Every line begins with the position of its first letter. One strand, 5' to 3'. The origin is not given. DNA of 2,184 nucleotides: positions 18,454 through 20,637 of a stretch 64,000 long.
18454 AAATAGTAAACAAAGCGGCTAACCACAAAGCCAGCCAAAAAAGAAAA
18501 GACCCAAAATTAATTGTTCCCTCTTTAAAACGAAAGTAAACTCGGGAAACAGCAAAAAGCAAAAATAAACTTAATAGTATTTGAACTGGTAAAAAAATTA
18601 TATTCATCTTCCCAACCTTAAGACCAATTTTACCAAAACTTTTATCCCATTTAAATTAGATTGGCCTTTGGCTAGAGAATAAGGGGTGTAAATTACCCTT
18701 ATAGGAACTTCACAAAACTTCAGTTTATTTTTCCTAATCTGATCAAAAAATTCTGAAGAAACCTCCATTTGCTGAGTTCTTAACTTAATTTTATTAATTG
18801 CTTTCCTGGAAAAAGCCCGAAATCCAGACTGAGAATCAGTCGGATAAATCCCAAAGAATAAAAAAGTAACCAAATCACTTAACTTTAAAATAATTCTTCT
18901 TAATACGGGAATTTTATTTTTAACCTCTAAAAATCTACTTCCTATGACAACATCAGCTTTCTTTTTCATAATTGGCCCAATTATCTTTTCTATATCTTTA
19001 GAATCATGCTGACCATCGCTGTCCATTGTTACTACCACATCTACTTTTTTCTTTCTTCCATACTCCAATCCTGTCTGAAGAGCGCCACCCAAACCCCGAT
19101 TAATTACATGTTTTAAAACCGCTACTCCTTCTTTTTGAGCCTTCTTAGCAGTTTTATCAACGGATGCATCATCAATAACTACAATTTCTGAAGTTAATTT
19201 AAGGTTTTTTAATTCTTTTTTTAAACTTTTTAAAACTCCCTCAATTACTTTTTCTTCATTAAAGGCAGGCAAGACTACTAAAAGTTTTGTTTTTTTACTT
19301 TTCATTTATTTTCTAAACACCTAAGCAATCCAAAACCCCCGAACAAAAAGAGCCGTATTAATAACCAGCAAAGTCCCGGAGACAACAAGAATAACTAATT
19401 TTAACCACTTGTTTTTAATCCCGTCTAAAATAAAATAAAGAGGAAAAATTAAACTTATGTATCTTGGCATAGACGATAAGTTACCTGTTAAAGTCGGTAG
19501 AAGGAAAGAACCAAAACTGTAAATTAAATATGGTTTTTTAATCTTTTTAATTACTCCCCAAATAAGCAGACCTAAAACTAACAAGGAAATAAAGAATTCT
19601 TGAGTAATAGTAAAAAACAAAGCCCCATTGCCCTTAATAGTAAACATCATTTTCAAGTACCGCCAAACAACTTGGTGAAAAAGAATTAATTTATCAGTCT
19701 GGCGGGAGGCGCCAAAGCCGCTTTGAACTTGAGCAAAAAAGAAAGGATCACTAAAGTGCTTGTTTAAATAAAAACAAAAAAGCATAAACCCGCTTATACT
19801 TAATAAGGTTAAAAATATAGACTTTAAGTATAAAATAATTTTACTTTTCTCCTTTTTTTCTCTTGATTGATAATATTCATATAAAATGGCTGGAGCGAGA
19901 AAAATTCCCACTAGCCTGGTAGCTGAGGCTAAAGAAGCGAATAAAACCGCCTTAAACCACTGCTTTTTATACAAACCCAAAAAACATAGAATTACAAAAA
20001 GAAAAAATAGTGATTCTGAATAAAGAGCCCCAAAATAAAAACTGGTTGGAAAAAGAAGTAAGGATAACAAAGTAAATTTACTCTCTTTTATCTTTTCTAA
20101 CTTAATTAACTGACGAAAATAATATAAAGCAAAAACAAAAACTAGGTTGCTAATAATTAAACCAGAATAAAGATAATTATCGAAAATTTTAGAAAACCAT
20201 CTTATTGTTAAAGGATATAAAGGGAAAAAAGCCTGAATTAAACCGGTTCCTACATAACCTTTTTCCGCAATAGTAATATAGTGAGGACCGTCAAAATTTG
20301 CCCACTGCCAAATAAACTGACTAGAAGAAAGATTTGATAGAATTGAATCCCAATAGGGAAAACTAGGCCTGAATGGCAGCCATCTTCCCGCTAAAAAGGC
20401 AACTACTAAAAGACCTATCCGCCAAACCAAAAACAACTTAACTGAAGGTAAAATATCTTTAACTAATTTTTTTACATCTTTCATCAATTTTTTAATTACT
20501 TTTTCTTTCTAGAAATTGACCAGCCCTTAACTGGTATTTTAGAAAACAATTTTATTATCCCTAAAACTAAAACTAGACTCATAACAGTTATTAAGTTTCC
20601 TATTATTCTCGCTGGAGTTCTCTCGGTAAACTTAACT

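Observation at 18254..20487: DUF2304 small membrane protein, TM-less Dpm1-like GT2 and PIG-V-like mannosyltransferase as a three-gene module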

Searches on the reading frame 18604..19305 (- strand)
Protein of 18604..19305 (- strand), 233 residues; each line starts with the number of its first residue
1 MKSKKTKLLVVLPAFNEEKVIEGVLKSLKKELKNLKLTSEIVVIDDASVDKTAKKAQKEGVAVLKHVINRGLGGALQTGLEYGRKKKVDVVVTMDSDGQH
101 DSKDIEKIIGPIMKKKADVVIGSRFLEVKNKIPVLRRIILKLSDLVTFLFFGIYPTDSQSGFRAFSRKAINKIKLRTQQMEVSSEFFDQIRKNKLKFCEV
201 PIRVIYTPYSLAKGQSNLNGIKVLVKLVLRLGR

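Call 3: search_protein_families(library=pfam, proteins=[window:18604-19305:-], max_evalue=0.01)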
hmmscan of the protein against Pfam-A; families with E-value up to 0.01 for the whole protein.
window:18604-19305:- (233 aa): 1 family
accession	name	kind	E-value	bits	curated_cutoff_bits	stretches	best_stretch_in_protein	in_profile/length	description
PF00535.33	Glycos_transf_2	-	5.8e-26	91.8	23.3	1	10-172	2-166/168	Glycosyl transferase family 2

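Call 4: search_protein_families(library=ncbifam, proteins=[window:18604-19305:-], max_evalue=0.01)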
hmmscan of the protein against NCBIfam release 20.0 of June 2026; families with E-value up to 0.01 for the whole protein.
window:18604-19305:- (233 aa): 18 families
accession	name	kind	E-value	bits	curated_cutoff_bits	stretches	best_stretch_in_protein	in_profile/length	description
NF058614.1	PPMAGASynPpgS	equivalog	2.5e-51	174.3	370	1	10-230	4-222/226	polyprenyl-phospho-N-acetylgalactosaminyl synthase PpgS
TIGR04182.1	glyco_TIGR04182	equivalog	3.9e-27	95.4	325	1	9-223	3-206/293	S-layer glycoprotein N-glycosyltransferase AglJ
NF041391.1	DPhHxTase_Halo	equivalog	2e-15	56.4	375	1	14-201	3-180/213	dolichyl-phosphate hexose transferase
NF047588.1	GlcsyltransPgfSStrep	equivalog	3e-15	56.2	500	1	7-174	2-168/308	glycosyltransferase PgfS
NF010496.0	PRK13915.1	equivalog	8.3e-15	54.7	262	1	4-116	29-146/307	glucosyl-3-phosphoglycerate synthase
NF007986.1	PRK10714.1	equivalog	1.8e-09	37.1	529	1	6-124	6-126/316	undecaprenyl-phosphate 4-deoxy-4-formamido-L-arabinose transferase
TIGR03937.1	PgaC_IcaA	equivalog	2.7e-08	33.2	422.3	1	6-115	45-153/407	poly-beta-1,6-N-acetyl-D-glucosamine synthase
TIGR03469.1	HpnB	hypoth_equivalog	2.5e-07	30.1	379.25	1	7-120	45-168/386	hopene-associated glycosyltransferase HpnB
TIGR03965.1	mycofact_glyco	equivalog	2.8e-07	29.8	280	1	5-126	73-192/467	mycofactocin biosynthesis glycosyltransferase MftF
TIGR01556.1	rhamnosyltran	subfamily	3.2e-07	29.8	200.55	1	25-130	7-117/281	rhamnosyltransferase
TIGR04283.1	glyco_like_mftF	equivalog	4.5e-07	29.7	182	1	10-132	3-115/221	TIGR04283 family arsenosugar biosynthesis glycosyltransferase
NF041865.1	EpsU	equivalog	1.9e-06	27.2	700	1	4-101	37-136/394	exopolysaccharide biosynthesis GT2 family glycosyltransferase EpsU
NF038302.1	EPS_HpsE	equivalog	2.6e-06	26.7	300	1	7-59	2-54/307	hormogonium polysaccharide biosynthesis glycosyltransferase HpsE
NF047683.1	TeichurnBiosyTuaG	equivalog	2.9e-06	27.1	400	1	1-116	1-115/252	teichuronic acid biosynthesis protein TuaG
NF007482.0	PRK10073.1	equivalog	1.5e-05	24.2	423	1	1-89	1-90/334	glycosyltransferase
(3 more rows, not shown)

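Call 43: search_solved_structures(query=window:18604-19305:-, max_evalue=0.001)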
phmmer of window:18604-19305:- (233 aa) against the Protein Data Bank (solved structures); distinct sequences matched with E-value up to 0.001: 11.
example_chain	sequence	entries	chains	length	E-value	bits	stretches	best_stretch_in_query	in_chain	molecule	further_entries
5mlz_A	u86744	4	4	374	1.2e-14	57.7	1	6-222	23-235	Dolichol monophosphate mannose synthase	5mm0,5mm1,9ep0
5eke_A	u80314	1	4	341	5.2e-07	32.8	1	6-179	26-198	Uncharacterized glycosyltransferase sll0501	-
5ekp_C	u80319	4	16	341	5.2e-07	32.8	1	6-179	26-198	Uncharacterized glycosyltransferase sll0501 | Glycosyltransferase sll0501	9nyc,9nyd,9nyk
9nye_A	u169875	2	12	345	5.4e-07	32.7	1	6-179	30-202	Glycosyltransferase sll0501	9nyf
9bhc_C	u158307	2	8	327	1.9e-05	27.7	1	7-112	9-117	Undecaprenyl-phosphate 4-deoxy-4-formamido-L-arabinose transferase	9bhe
8vxh_A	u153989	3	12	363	2.4e-05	27.3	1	7-112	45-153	Undecaprenyl-phosphate 4-deoxy-4-formamido-L-arabinose transferase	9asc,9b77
7pdo_A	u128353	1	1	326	2.6e-05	27.2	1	8-116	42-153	Glucosyl-3-phosphoglycerate synthase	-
7p5l_A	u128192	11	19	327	2.7e-05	27.2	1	8-116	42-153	Glucosyl-3-phosphoglycerate synthase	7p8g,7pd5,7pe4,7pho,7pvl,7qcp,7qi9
9hwj_A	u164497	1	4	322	6.5e-05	25.9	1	7-111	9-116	Undecaprenyl-phosphate 4-deoxy-4-formamido-L-arabinose transferase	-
6p61_A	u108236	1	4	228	6.9e-05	25.8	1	6-98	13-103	Glycosyltransferase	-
4y6n_A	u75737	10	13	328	0.00096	22.1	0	8-98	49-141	Glucosyl-3-phosphoglycerate synthase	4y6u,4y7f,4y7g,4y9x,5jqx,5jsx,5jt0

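Call 50: find_related_loci(query=A3, collection=metagenome_contigs, flank=3000)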
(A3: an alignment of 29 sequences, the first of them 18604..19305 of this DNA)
Query A3 (233 aa) in metagenome_contigs; peptide patterns used: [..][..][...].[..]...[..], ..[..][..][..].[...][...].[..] (x = any residue, [..] = any of these).
600 stretches matched a pattern (row limit reached: there are more); 588 encode a relative of the query (tblastn E <= 1e-3); the best 80 are kept; 80 distinct loci.
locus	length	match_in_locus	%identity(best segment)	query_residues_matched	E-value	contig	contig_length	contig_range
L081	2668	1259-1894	53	3-214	1e-72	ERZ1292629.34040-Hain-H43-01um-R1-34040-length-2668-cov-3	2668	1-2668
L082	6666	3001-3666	50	7-230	3e-70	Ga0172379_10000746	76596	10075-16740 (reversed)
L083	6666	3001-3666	50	7-230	4e-70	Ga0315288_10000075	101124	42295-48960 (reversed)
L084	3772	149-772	51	7-214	2e-69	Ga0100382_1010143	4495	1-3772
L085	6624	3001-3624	51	7-214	2e-69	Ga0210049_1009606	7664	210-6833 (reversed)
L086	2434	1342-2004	50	7-229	3e-69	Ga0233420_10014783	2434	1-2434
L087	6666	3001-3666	48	2-229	7e-67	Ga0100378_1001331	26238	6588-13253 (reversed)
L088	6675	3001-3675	52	3-229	8e-67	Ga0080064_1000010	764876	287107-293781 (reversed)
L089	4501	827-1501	47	7-233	1e-66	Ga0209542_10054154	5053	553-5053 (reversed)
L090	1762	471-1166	48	1-233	4e-68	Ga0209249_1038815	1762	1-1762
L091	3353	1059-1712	46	7-229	1e-64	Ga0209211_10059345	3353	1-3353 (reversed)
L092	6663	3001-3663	48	4-230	1e-62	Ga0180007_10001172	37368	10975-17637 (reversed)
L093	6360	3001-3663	44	7-233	4e-62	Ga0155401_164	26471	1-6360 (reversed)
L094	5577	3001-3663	48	5-230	5e-62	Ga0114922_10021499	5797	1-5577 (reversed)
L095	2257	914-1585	47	7-228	2e-62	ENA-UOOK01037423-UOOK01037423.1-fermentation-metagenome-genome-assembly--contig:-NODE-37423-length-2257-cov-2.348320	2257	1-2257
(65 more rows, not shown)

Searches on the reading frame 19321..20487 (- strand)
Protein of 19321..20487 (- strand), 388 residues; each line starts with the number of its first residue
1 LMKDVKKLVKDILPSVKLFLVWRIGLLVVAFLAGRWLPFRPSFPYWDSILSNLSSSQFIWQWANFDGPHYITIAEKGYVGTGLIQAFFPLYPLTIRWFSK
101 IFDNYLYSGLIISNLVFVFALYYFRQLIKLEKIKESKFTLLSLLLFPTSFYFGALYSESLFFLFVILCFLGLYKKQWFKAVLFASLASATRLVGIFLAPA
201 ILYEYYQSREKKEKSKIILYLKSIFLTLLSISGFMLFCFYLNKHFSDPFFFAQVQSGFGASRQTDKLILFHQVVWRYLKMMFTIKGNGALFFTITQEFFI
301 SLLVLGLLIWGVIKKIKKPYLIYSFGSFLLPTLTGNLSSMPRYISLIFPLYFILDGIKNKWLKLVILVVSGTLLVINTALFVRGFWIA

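Call 3: search_protein_families(library=pfam, proteins=[window:19321-20487:-], max_evalue=0.01)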
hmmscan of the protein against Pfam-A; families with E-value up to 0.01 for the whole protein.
window:19321-20487:- (388 aa): 0 families

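Call 4: search_protein_families(library=ncbifam, proteins=[window:19321-20487:-], max_evalue=0.01)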
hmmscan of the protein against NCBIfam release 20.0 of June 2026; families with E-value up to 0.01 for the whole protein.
window:19321-20487:- (388 aa): 1 family
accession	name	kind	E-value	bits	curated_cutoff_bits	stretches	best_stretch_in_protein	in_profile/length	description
NF046093.1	AZOBR_p60025_fam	subfamily_domain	0.0021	17.3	150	1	90-220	96-223/232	AZOBR_p60025 family cell surface glycopolymer formation protein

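Call 7: search_protein_families(library=pfam, proteins=[window:19321-20487:-], max_evalue=10)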
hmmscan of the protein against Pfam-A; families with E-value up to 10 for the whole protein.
window:19321-20487:- (388 aa): 0 families

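Call 14: find_homologous_proteins(query=window:19321-20487:-, max_evalue=0.001)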
Query window:19321-20487:- (388 aa): 2461 proteins with E <= 0.001 among 8000 candidates; the best 120 are listed.
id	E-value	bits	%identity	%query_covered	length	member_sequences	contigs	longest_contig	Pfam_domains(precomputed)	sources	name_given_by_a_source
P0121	5.2e-246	834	100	100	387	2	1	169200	-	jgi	-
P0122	1.3e-162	560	69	99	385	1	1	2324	-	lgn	-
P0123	2.0e-159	549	68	99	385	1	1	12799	-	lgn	-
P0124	1.2e-157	543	66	96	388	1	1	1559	-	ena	-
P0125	7.6e-156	537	66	100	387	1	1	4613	-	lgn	-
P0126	4.8e-155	535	67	96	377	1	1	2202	-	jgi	jgi:Gpi18-like mannosyltransferase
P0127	1.3e-150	520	65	100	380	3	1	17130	-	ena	-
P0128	7.2e-149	514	63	99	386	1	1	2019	-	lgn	-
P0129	3.8e-148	512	65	99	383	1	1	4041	-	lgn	-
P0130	1.4e-147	510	63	97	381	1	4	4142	-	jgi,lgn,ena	-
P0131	1.8e-147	510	63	99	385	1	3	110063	-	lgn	-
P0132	5.3e-145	502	63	100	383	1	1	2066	-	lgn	-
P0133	9.5e-143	494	61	96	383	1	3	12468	-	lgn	-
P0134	6.7e-141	488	61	96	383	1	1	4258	PF04188.19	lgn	-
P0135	3.3e-140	486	61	99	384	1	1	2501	-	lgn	-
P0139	2.0e-104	368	52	96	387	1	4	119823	PF04188.19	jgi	jgi:Gpi18-like mannosyltransferase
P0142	4.8e-102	360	49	100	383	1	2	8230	PF04188.19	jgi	jgi:Gpi18-like mannosyltransferase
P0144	5.7e-99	350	47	100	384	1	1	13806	PF04188.19,PF13231.13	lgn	-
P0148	3.8e-95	337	46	100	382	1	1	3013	PF04188.19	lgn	-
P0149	1.8e-94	335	46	100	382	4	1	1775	PF04188.19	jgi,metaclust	metaclust:\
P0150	1.4e-93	332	46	100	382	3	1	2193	PF04188.19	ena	-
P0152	1.4e-91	326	47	96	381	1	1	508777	PF04188.19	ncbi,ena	-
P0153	2.8e-91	325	46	100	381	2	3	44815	PF04188.19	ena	-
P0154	3.0e-90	321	46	98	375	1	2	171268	PF04188.19,PF13231.13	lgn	-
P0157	3.0e-89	318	46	95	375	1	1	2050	PF04188.19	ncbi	-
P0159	1.2e-88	316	46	96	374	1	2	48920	PF04188.19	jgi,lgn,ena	-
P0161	5.1e-88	314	45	98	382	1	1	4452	PF04188.19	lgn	-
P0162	7.3e-88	313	45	92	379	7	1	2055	PF04188.19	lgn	-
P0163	1.1e-87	313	48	100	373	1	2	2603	PF04188.19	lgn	-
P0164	1.2e-87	313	45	96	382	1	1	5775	PF04188.19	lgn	-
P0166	1.8e-87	312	44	100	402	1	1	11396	PF04188.19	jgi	jgi:Gpi18-like mannosyltransferase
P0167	5.9e-87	311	46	96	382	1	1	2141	PF04188.19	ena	-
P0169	9.6e-87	310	46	96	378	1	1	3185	PF04188.19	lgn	-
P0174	5.6e-86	307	45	96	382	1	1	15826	PF04188.19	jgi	jgi:hypothetical protein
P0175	7.3e-86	307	48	95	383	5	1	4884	PF04188.19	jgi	-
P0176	2.0e-85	305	47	91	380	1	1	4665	PF04188.19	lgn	-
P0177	2.9e-85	305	44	94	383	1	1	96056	PF04188.19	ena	-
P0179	3.3e-85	305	44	95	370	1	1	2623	PF04188.19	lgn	-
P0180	3.4e-85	305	43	96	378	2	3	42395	PF04188.19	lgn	-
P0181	4.0e-85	304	48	95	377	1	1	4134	PF04188.19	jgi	-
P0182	5.8e-85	304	43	95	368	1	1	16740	PF04188.19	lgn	-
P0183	6.5e-85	304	43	100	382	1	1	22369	PF04188.19,PF13231.13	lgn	-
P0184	8.0e-85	303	46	100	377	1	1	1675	PF04922.19,PF04188.19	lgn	-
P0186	1.4e-84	303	43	97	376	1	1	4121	PF04188.19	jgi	jgi:hypothetical protein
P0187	1.5e-84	303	44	95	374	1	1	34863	PF04188.19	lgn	-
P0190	3.6e-84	301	42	96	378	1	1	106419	PF04188.19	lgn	-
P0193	4.5e-84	301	43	95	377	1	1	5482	PF04188.19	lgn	-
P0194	6.7e-84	300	44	96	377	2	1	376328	PF04188.19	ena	-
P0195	1.0e-83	300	43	99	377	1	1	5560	PF04188.19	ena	-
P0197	2.0e-83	299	43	96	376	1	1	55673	PF04188.19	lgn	-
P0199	2.8e-83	298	44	96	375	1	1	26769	PF04188.19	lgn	-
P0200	2.9e-83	298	46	95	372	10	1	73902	PF04188.19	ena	-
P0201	3.3e-83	298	45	95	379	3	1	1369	PF04188.19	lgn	-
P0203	5.1e-83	298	46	95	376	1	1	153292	PF04188.19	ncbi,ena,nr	ncbi:hypothetical protein GYA49_05270 [Candidatus Beckwithbacteria bacterium]|nr:hypothetical protei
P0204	5.3e-83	297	43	96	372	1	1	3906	PF04188.19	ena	-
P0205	7.7e-83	297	44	100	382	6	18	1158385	PF04188.19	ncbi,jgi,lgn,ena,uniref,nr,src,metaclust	ncbi:MAG: hypothetical protein A2900_03265 [Candidatus Chisholmbacteria bacterium RIFCSPLOWO2_01_FUL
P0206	8.2e-83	297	43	95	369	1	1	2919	PF04188.19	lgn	-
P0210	2.9e-82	295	44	94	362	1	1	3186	PF04188.19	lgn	-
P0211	3.6e-82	295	43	96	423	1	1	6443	PF04188.19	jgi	jgi:hypothetical protein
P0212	4.0e-82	295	45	95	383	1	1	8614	PF04188.19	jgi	-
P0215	8.8e-82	293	42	100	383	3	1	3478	PF04188.19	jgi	-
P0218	1.7e-81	292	47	100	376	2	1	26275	PF04922.19,PF04188.19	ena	-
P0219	1.9e-81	292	44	100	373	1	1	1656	PF04188.19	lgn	-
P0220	2.1e-81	292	43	96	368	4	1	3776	PF04188.19,PF13231.13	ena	-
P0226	6.0e-81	291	44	95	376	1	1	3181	PF04188.19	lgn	-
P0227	7.3e-81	290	43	100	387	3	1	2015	PF04188.19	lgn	-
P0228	1.4e-80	289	45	95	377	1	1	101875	PF04188.19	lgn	-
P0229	1.6e-80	289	43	91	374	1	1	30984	PF04188.19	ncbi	-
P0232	2.4e-80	289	42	95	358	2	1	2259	PF04188.19,PF13231.13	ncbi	-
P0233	2.6e-80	289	41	96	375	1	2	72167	PF04188.19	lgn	-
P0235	3.7e-80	288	44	94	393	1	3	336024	PF04188.19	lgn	-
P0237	7.0e-80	287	43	96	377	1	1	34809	PF04188.19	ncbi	-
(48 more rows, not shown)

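Call 16: search_protein_families(library=pfam, alignment_id=A1, max_evalue=0.01)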
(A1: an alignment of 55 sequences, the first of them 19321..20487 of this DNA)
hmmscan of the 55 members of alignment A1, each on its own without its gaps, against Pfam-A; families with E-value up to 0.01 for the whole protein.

A. member 1, window:19321-20487:- (388 aa): 0 families

B. families by the number of members that match (of 55 scanned): 5 families
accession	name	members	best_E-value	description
PF04188.19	Mannosyl_trans2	35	2.2e-12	Mannosyltransferase (PIG-V)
PF13231.12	PMT_2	25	1.5e-06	Dolichyl-phosphate-mannose-protein mannosyltransferase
PF09594.16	GT87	12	5.2e-05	Glycosyltransferase family 87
PF04922.18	DIE2_ALG10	2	5e-06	DIE2/ALG10 family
PF14897.12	EpsG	1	0.00067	EpsG family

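Call 17: search_solved_structures(query=A1, max_evalue=10, show_alignments=2)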
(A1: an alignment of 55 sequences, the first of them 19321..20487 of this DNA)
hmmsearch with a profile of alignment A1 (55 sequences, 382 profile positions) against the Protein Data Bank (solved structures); distinct sequences matched with E-value up to 10: 1.
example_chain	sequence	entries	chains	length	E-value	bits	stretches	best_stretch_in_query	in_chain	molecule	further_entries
4zvc_A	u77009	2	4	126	0.12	14.8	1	52-119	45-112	Diguanylate cyclase DosC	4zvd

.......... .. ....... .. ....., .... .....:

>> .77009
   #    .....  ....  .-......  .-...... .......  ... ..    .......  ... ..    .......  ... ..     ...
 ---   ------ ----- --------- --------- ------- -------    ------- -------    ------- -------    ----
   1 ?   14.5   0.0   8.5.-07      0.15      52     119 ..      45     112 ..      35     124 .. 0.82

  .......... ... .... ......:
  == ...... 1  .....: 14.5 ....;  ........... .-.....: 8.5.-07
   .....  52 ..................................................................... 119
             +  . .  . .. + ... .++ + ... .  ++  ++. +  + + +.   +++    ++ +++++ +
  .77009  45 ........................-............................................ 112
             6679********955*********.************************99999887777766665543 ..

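Call 26: predict_structure(alignment_id=A1)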
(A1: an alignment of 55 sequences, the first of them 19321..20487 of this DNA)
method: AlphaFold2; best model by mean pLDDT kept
length: 388 residues; sequences in the alignment: 55
mean_pLDDT: 93.6   pTM: 0.93
mean pLDDT of the five models: 93.6, 92.5, 91.4, 90.7, 89.0
residues with pLDDT >= 90: 330; 70-90: 46; 50-70: 12; < 50: 0
segments of 3 or more residues with pLDDT < 50: none
pLDDT, mean of each block of 10 residues (from residue 1): 92 98 98 97 89 95 94 93 80 98 98 98 98 95 97 97 99 98 98 97 97 95 97 97 93 73 75 92 92 93 96 97 95 79 92 96 97 97 87
secondary structure, 60 per line:
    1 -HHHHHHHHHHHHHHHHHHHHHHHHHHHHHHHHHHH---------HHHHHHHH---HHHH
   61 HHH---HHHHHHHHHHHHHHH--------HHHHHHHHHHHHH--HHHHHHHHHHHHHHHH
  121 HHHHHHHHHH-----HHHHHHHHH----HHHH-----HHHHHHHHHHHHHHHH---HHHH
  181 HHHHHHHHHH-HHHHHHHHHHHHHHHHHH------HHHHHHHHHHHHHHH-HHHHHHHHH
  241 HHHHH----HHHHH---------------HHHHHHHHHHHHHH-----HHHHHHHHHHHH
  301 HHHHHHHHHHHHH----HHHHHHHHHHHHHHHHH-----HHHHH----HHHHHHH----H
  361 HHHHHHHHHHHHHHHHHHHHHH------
elements in order: H2-36 H46-53 H57-63 H67-81 H90-102 H105-130 H136-144 H149-152 H158-173 H177-190 H192-209 H216-230 H232-245 H250-254 H270-283 H289-313 H318-334 H340-344 H349-355 H360-382
